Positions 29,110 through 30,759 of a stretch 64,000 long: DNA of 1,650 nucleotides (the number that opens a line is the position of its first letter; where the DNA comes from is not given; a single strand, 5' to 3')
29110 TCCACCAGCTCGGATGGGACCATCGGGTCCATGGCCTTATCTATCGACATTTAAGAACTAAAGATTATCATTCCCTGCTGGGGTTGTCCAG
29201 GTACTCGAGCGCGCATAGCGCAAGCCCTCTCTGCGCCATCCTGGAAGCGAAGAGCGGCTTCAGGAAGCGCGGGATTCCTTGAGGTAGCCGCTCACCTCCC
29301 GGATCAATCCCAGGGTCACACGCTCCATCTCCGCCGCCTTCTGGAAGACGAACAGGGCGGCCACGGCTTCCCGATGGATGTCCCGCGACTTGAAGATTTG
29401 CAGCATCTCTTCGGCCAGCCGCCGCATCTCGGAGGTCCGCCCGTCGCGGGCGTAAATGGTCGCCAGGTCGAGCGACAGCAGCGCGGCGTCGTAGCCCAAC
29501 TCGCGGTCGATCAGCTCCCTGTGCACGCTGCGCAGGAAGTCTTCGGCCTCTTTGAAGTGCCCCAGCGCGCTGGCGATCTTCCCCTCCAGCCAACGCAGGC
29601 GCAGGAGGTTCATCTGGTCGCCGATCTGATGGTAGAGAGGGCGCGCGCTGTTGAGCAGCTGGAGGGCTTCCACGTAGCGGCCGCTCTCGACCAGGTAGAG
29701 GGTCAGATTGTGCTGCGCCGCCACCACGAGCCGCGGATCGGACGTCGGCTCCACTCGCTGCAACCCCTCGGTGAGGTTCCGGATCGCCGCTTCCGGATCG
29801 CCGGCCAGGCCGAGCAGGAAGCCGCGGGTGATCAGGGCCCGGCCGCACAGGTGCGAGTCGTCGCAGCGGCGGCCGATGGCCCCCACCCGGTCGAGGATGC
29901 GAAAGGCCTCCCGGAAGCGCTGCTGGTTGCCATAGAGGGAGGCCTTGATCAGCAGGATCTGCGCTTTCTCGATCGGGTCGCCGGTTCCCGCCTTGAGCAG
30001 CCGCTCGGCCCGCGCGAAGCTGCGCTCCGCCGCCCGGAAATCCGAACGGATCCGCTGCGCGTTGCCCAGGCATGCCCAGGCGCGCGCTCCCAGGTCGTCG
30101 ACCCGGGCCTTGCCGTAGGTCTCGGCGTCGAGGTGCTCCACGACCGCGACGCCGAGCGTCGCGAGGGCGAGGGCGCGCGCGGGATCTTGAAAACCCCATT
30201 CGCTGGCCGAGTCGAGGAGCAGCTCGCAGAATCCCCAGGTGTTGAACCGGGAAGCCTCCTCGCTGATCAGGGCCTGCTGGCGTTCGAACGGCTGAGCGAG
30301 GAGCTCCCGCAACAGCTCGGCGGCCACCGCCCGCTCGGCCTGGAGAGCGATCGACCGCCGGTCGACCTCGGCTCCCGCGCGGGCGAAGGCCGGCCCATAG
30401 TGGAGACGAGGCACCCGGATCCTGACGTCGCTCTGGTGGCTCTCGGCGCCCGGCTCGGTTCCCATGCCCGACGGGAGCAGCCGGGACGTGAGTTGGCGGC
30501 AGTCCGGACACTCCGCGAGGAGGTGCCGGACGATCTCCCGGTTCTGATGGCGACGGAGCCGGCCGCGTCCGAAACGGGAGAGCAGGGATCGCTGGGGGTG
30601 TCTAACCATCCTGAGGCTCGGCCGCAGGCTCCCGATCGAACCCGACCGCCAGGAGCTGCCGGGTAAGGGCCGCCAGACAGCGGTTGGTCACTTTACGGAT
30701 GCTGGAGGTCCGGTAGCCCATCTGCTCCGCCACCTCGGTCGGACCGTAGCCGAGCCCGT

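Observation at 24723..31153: Array of three paralogous ECF sigma genes controlled by soluble zinc-finger/TPR-like 'sensor' anti-sigma proteins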

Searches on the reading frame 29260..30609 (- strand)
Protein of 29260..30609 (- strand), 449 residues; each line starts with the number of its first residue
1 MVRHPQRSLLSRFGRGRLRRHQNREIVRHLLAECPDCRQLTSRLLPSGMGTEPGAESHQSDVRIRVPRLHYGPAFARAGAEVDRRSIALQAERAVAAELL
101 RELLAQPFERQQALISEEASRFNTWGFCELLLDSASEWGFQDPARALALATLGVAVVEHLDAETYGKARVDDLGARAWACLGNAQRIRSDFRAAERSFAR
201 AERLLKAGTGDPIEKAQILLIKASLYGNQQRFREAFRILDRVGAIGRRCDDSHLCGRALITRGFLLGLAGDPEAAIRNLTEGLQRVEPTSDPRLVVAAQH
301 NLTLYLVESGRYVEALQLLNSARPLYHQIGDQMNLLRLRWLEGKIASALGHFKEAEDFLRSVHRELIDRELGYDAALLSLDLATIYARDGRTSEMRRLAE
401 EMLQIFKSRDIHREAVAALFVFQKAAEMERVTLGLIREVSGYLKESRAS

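Call 3: search_protein_families(library=pfam, proteins=[window:29260-30609:-], max_evalue=1)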
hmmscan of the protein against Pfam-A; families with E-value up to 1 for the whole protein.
window:29260-30609:- (449 aa): 11 families
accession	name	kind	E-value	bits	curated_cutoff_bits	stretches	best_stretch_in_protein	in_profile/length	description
PF13424.12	TPR_12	-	1.6e-14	54.2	30.1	2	297-362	4-71/77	Tetratricopeptide repeat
PF00515.34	TPR_1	-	1.9e-05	24.7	27.8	1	175-201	1-27/34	Tetratricopeptide repeat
PF13374.12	TPR_10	-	6.3e-05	23.3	27.5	0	296-319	2-25/42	Tetratricopeptide repeat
PF13428.12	TPR_14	-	9e-05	23.2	23.5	1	380-415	5-40/44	Tetratricopeptide repeat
PF07719.23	TPR_2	-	0.00028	21.2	27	0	175-204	1-30/34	Tetratricopeptide repeat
PF12895.13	ANAPC3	-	0.0059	17.3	27.2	0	201-259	12-66/82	Anaphase-promoting complex, cyclosome, subunit 3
PF14559.12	TPR_19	-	0.013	16.2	25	2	269-325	4-54/68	Tetratricopeptide repeat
PF13181.12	TPR_8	-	0.025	15.2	25.7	0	339-360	4-25/34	Tetratricopeptide repeat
PF25243.1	WAV3_C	-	0.035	14.4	39.1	1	306-346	23-63/76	E3 ubiquitin-protein ligase WAV3-like, C-terminal domain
PF25058.1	ARM_TT21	-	0.053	13.9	27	0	213-243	91-121/155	Tetratricopeptide repeat protein 21 ARM repeat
PF07721.20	TPR_4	-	0.17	13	27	0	297-319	2-24/26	Tetratricopeptide repeat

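Call 4: search_protein_families(library=ncbifam, proteins=[window:29260-30609:-], max_evalue=1)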
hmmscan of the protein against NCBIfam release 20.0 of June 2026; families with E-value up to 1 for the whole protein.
window:29260-30609:- (449 aa): 4 families
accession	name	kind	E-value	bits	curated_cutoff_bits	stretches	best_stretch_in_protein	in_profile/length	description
NF052312.1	T9SS_PorW_SprE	equivalog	0.00045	19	250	1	213-410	103-287/716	type IX secretion system periplasmic lipoprotein PorW/SprE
NF058541.1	SusR_regulator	equivalog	0.0075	15.5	480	0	278-322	64-108/515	SusR family glycan utilization regulator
TIGR00756.2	PPR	repeat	0.0082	16.2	20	0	386-403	10-27/35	pentatricopeptide repeat protein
NF053520.1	HK_Porph_FimS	equivalog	0.028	12.7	600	1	223-359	171-307/618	sensor histidine kinase FimS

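Call 8: find_homologous_proteins(query=window:29260-30609:-, max_evalue=0.001)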
Query window:29260-30609:- (449 aa): 423 proteins with E <= 0.001 among 8000 candidates; the best 120 are listed.
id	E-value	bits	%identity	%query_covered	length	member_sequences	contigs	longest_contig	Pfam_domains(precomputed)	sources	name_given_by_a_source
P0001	4.1e-272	921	94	100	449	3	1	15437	PF00515.35,PF13424.13,PF28559.1,PF13428.13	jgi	jgi:tetratricopeptide (TPR) repeat protein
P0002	2.3e-262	888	92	100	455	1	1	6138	PF00515.35,PF13424.13,PF28559.1,PF13428.13,PF13374.13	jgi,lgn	jgi:tetratricopeptide (TPR) repeat protein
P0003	5.6e-256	867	90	100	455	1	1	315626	PF00515.35,PF13424.13,PF28559.1,PF13374.13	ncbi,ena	-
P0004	2.4e-253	859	89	100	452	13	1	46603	PF13424.13,PF28559.1,PF13374.13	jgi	jgi:tetratricopeptide (TPR) repeat protein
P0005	5.1e-203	693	74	99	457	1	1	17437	PF14559.13,PF00515.35,PF13424.13,PF13428.13,PF13181.13,PF07719.24,PF13374.13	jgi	jgi:tetratricopeptide (TPR) repeat protein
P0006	5.3e-203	693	73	99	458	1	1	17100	PF00515.35,PF13424.13,PF13428.13,PF13374.13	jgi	jgi:tetratricopeptide (TPR) repeat protein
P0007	1.4e-202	692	70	100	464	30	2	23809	PF00515.35,PF13424.13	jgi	jgi:tetratricopeptide (TPR) repeat protein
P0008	1.2e-201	689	71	100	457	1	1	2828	PF17874.8,PF13424.13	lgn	-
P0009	1.2e-200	685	73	100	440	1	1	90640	PF00515.35,PF13424.13,PF07719.24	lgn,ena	-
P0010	2.5e-199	681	73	100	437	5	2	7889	PF00515.35,PF13424.13,PF07719.24,PF13374.13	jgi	jgi:tetratricopeptide (TPR) repeat protein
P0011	4.5e-199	680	70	100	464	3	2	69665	PF13424.13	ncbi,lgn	ncbi:MAG: hypothetical protein ABIS20_01350 [Thermoanaerobaculia bacterium]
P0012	5.9e-197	673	73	100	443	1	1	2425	PF00515.35,PF13424.13,PF13428.13,PF07719.24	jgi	jgi:tetratricopeptide (TPR) repeat protein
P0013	1.3e-196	672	72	100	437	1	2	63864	PF00515.35,PF13424.13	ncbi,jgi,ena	ncbi:MAG TPA: hypothetical protein VGH73_03565 [Thermoanaerobaculia bacterium]|jgi:tetratricopeptide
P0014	7.2e-196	669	72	100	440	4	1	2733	PF00515.35,PF13424.13,PF13428.13,PF07719.24,PF13374.13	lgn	-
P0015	9.1e-196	669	72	99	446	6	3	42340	PF00515.35,PF13424.13,PF13428.13,PF07719.24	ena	-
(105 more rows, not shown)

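Call 9: search_solved_structures(query=window:29260-30609:-, max_evalue=1, show_alignments=2)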
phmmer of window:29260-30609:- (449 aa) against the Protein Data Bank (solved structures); distinct sequences matched with E-value up to 1: 1.
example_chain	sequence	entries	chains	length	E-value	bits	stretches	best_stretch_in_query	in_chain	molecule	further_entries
9fqr_Fp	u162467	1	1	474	0.023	17.1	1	230-361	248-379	Tetratricopeptide repeat protein 29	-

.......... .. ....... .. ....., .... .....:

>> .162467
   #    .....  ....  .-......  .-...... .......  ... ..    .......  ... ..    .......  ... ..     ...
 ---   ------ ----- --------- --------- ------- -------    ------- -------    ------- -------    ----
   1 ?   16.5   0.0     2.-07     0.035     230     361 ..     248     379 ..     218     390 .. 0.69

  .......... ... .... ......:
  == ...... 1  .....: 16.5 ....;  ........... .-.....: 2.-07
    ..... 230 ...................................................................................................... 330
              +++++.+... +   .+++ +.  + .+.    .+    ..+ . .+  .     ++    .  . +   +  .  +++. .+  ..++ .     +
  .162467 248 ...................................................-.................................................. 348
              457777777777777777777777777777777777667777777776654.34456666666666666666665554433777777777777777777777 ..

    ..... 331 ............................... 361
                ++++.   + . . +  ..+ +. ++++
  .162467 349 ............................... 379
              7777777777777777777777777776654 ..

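Call 12: find_related_loci(query=window:29260-30609:-, collection=genome_contigs, flank=10000)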
Query window:29260-30609:- (449 aa) in genome_contigs; peptide patterns used: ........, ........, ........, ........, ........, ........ (x = any residue, [..] = any of these).
137 stretches matched a pattern; 47 encode a relative of the query (tblastn E <= 1e-3); 47 distinct loci.
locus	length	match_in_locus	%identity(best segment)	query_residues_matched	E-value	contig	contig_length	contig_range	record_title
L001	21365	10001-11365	90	1-449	0e+0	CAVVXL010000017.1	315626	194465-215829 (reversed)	MAG: uncultured Acidobacteriota bacterium isolate MFD04580.bin.1.42 genome assembly, contig: contig_43689, whole genome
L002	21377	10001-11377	71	1-449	0e+0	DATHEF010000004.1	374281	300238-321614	MAG TPA_asm: Thermoanaerobaculia bacterium isolate SMAG_U12414 k141_188332, whole genome shotgun sequence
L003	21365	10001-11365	70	1-449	0e+0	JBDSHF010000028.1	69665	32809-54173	MAG: Thermoanaerobaculia bacterium isolate cluster1_bin.27 k127_6532619, whole genome shotgun sequence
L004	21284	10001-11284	72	1-449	0e+0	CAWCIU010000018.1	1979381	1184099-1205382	MAG: uncultured Acidobacteriota bacterium isolate MFD04580.bin.1.152 genome assembly, contig: contig_8489, whole genome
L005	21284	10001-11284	72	1-449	0e+0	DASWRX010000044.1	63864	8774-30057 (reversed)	MAG TPA_asm: Thermoanaerobaculia bacterium isolate SMAG_U3534 k141_3385247, whole genome shotgun sequence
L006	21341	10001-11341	69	1-449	0e+0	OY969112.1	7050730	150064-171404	MAG: uncultured Acidobacteriota bacterium isolate MFD04212.bin.1.16 genome assembly, chromosome: 1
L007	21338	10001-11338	67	1-449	0e+0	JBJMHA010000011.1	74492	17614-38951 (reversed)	MAG: Thermoanaerobaculia bacterium isolate H1_16_all_fractions_metab_conc_6_69_19 k255_785061, whole genome shotgun sequ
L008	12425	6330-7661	68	3-449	0e+0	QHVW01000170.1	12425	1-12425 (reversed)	MAG: Acidobacteria bacterium isolate gp7 AA5 14_0903_05_20cm_scaffold_728_curated, whole genome shotgun sequence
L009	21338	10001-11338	70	2-449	0e+0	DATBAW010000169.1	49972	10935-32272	MAG TPA_asm: Thermoanaerobaculia bacterium isolate SMAG_U5742 k141_2102962, whole genome shotgun sequence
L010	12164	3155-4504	66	1-449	0e+0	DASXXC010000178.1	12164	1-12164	MAG TPA_asm: Thermoanaerobaculia bacterium isolate SMAG_U4788 k141_456389, whole genome shotgun sequence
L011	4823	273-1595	66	1-449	0e+0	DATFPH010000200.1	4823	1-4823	MAG TPA_asm: Thermoanaerobaculia bacterium isolate SMAG_U9298 k141_1447558, whole genome shotgun sequence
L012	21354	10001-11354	75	1-449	0e+0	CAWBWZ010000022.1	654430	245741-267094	MAG: uncultured Acidobacteriota bacterium isolate MFD07386.bin.2.49 genome assembly, contig: contig_9593, whole genome s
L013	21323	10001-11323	66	1-449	2e-180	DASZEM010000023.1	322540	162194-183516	MAG TPA_asm: Thermoanaerobaculia bacterium isolate SMAG_U6494 k141_27385, whole genome shotgun sequence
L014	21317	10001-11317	65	1-449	3e-179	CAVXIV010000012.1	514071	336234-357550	MAG: uncultured Acidobacteriota bacterium isolate MFD03066.bin.2.238 genome assembly, contig: contig_32627, whole genome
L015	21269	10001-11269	65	1-449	9e-179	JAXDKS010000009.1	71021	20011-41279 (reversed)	MAG: Acidobacteriota bacterium isolate BP_60 scaffold_601797, whole genome shotgun sequence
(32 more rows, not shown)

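Call 56: predict_structure(alignment_id=A4)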
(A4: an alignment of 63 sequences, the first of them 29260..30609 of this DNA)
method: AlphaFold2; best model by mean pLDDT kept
length: 449 residues; sequences in the alignment: 63
mean_pLDDT: 87.2   pTM: 0.79
mean pLDDT of the five models: 87.2, 85.3, 84.6, 83.3, 81.9
residues with pLDDT >= 90: 270; 70-90: 141; 50-70: 20; < 50: 18
segments of 3 or more residues with pLDDT < 50: 49-65
pLDDT, mean of each block of 10 residues (from residue 1): 74 74 78 77 57 43 52 83 89 93 93 90 94 93 93 96 93 98 93 96 96 95 94 97 96 97 95 97 94 95 95 95 93 93 93 95 90 87 91 88 70 75 81 84 78
secondary structure, 60 per line:
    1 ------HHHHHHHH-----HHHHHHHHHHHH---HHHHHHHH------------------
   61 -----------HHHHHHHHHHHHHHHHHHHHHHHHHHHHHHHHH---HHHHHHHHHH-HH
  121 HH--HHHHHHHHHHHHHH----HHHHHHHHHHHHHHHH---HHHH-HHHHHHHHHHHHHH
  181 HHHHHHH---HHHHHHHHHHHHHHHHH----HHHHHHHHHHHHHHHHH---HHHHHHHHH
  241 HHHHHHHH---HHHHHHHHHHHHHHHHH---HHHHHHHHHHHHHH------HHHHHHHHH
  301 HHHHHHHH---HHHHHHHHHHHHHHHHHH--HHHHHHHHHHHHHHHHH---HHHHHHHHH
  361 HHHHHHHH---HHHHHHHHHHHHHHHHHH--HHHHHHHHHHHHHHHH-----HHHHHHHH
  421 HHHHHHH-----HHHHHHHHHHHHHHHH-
elements in order: H7-14 H20-31 H35-42 H72-104 H108-117 H119-122 H125-138 H143-158 H162-165 H167-187 H191-207 H212-228 H232-248 H252-268 H272-285 H292-308 H312-329 H332-348 H352-368 H372-389 H392-407 H413-427 H433-448

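Call 59: fold_search(model_id=the predicted structure, library=pdb)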
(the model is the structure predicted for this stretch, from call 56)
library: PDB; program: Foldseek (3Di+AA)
matches with E <= 10: 1355; with E <= 0.001: 57
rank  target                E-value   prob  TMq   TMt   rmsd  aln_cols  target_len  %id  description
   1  6hc2_S                3.2e-07  1.00  0.43  0.51   7.7       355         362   17  Crystal structure of NuMA/LGN hetero-hexamers (released 2019-05-29)
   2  6hc2_C                4.7e-07  1.00  0.44  0.51   7.7       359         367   16  Crystal structure of NuMA/LGN hetero-hexamers (released 2019-05-29)
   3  6hc2_E                4.7e-07  1.00  0.43  0.50   7.7       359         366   16  Crystal structure of NuMA/LGN hetero-hexamers (released 2019-05-29)
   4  3sf4_C                5.5e-07  1.00  0.40  0.48   9.1       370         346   17  Crystal structure of the complex between the conserved cell polarity proteins Inscuteable and LGN (released 2011-11-23)
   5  3sf4_A                8.7e-07  1.00  0.39  0.47   9.3       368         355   17  Crystal structure of the complex between the conserved cell polarity proteins Inscuteable and LGN (released 2011-11-23)
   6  6hc2_A                1.1e-06  1.00  0.45  0.52   7.3       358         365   16  Crystal structure of NuMA/LGN hetero-hexamers (released 2019-05-29)
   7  4wnd_A                2.1e-06  1.00  0.46  0.58   6.6       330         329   17  Crystal structure of the TPR domain of LGN in complex with Frmpd4/Preso1 at 1.5 Angstrom resolution (released 2015-09-16)
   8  4wne_A                2.9e-06  1.00  0.43  0.54   7.5       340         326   18  Crystal structure of the TPR domain of LGN in complex with Frmpd4/Preso1 at 2.0 Angstrom resolution (released 2015-09-16)
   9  5a7d_H                3.5e-06  1.00  0.38  0.46   8.5       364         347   18  Tetrameric assembly of LGN with Inscuteable (released 2016-08-03)
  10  5a7d_D                3.7e-06  1.00  0.40  0.48   8.5       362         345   18  Tetrameric assembly of LGN with Inscuteable (released 2016-08-03)
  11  3sf4_B                3.8e-06  1.00  0.40  0.47   8.7       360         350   18  Crystal structure of the complex between the conserved cell polarity proteins Inscuteable and LGN (released 2011-11-23)
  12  5a6c_B                4.3e-06  1.00  0.47  0.55   7.1       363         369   18  Concomitant binding of Afadin to LGN and F-actin directs planar spindle orientation (released 2015-12-30)
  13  5a7d_C                4.9e-06  1.00  0.39  0.48   8.6       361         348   19  Tetrameric assembly of LGN with Inscuteable (released 2016-08-03)
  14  5a7d_B                5.5e-06  1.00  0.38  0.46   9.0       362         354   18  Tetrameric assembly of LGN with Inscuteable (released 2016-08-03)
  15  5a7d_G                6.0e-06  1.00  0.42  0.51   8.6       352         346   18  Tetrameric assembly of LGN with Inscuteable (released 2016-08-03)
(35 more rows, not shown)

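Call 82: search_protein_representatives(alignment_id=A4)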
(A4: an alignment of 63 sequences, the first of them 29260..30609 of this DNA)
Query: 63 sequences, 448 profile positions. Proteins with E-value up to 0.001 (for the whole library): 11436; up to 1e-10: 6384; up to 1e-30: 3366. The best 150 are listed.
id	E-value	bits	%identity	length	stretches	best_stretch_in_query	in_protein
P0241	2.0e-190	649.9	-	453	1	2-446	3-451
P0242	2.4e-190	649.6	-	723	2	91-445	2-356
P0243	3.0e-162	557.0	-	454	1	3-445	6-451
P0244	9.6e-151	519.1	-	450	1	3-446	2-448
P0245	2.9e-150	517.5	-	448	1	3-446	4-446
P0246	6.9e-146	503.1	-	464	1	2-440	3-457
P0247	2.0e-138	478.5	-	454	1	2-445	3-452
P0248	2.7e-138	478.0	-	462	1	2-444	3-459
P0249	1.3e-137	475.8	-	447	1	2-446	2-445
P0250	2.3e-136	471.6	-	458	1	2-445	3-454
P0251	1.0e-135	469.6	-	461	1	4-445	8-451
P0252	7.5e-135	466.7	-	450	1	1-445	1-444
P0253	4.5e-134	464.1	-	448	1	4-440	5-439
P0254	2.8e-133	461.5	-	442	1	16-446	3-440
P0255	3.8e-132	457.8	-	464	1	2-444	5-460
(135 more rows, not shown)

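Call 88: search_protein_families(library=padloc, proteins=[window:29260-30609:-], max_evalue=0.001)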
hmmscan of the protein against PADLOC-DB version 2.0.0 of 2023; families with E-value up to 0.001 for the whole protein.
window:29260-30609:- (449 aa): 0 families

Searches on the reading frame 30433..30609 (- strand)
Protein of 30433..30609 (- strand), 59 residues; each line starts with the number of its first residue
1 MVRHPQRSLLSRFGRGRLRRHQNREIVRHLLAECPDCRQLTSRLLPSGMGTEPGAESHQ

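Call 41: search_solved_structures(query=A3, max_evalue=10, show_alignments=4)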
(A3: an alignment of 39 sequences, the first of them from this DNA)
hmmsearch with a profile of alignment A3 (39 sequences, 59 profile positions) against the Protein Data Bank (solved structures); distinct sequences matched with E-value up to 10: 10.
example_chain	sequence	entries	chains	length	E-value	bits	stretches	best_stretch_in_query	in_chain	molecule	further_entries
8rlz_A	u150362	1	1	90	2.4e-05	27.3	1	9-49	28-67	Antisigma factor DdvA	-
8rot_B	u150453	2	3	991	0.0022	21.1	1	9-49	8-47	CHAT domain-containing protein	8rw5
2q1z_B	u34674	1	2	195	0.0096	19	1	4-43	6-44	Anti-Sigma factor ChrR, transcriptional activator ChrR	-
2z2s_B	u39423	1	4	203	0.01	18.9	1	4-43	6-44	Anti-Sigma factor ChrR, transcriptional activator ChrR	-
3hug_B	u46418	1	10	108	0.011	18.9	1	13-45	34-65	PROBABLE CONSERVED MEMBRANE PROTEIN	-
4hc7_A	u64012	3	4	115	0.19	14.9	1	32-49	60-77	Trans-acting T-cell-specific transcription factor GATA-3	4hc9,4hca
3vd6_C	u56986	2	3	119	0.28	14.3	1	32-49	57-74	Erythroid transcription factor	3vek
3efg_A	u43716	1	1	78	0.56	13.3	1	11-32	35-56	Protein slyX homolog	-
3dfv_D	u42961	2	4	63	0.62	13.2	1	32-49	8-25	Trans-acting T-cell-specific transcription factor GATA-3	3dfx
2m9w_A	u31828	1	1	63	3.9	10.6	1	32-50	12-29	Transcription factor GATA-4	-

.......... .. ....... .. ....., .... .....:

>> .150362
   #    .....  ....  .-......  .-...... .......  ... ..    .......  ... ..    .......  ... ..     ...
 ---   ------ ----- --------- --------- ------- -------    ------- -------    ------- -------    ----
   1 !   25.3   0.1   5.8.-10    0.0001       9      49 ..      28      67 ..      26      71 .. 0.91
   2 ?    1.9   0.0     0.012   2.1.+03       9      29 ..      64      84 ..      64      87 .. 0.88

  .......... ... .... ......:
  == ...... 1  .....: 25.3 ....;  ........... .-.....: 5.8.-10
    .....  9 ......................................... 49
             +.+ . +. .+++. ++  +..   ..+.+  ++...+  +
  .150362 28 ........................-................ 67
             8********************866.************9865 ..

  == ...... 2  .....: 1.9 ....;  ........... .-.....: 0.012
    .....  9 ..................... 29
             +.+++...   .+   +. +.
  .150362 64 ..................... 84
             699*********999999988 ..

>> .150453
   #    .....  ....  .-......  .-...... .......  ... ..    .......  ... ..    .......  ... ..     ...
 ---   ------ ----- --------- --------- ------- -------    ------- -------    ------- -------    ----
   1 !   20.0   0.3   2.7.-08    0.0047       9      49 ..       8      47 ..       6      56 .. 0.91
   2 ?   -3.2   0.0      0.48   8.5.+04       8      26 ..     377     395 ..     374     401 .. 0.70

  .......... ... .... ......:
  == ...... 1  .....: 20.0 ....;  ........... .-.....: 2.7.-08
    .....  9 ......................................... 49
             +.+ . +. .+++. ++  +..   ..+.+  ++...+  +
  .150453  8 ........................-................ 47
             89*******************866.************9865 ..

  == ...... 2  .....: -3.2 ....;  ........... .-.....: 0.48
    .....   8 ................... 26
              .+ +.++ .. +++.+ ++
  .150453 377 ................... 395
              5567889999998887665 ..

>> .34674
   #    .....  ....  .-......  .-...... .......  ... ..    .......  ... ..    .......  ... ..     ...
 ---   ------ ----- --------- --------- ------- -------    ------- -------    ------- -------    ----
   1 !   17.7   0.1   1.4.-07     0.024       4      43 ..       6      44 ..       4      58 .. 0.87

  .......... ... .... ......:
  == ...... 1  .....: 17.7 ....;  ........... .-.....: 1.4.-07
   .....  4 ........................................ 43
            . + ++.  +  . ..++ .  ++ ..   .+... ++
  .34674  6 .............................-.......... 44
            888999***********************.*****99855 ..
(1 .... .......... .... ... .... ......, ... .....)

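Call 87: search_protein_families(library=pfam, alignment_id=A3, max_evalue=10)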
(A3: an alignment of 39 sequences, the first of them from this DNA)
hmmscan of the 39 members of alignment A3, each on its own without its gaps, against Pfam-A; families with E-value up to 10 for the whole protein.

A. member 1, seq(59 aa): 0 families

B. families by the number of members that match (of 39 scanned): 15 families
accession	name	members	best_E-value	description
PF13490.11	zf-HC2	24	3.9e-06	Putative zinc-finger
PF05047.22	L51_S25_CI-B8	2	0.057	Mitochondrial ribosomal protein L51 / S25 / CI-B8 domain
PF17921.7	Integrase_H2C2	2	0.079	Integrase zinc binding domain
PF09662.15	Phenyl_P_gamma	1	0.009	Phenylphosphate carboxylase gamma subunit (Phenyl_P_gamma)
PF18769.7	APOBEC1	1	0.0095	APOBEC1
PF00650.25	CRAL_TRIO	1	0.046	CRAL/TRIO domain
PF18274.6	V_ATPase_prox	1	0.066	Vacuolar ATPase Subunit I N-terminal proximal lobe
PF09179.16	TilS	1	0.067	TilS substrate binding domain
PF25164.1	CoiA_N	1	0.12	Competence protein CoiA, N-terminal domain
PF25682.1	Phage_VG64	1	0.13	Mycobacterium phage VG64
PF05077.17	DUF678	1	0.15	Protein of unknown function (DUF678)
PF25086.1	DUF7803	1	0.16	Domain of unknown function (DUF7803)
PF02885.22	Glycos_trans_3N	1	0.17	Glycosyl transferase family, helical bundle domain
PF15909.11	zf-C2H2_8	1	0.2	C2H2-type zinc ribbon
PF18495.6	VbhA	1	0.25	Antitoxin VbhA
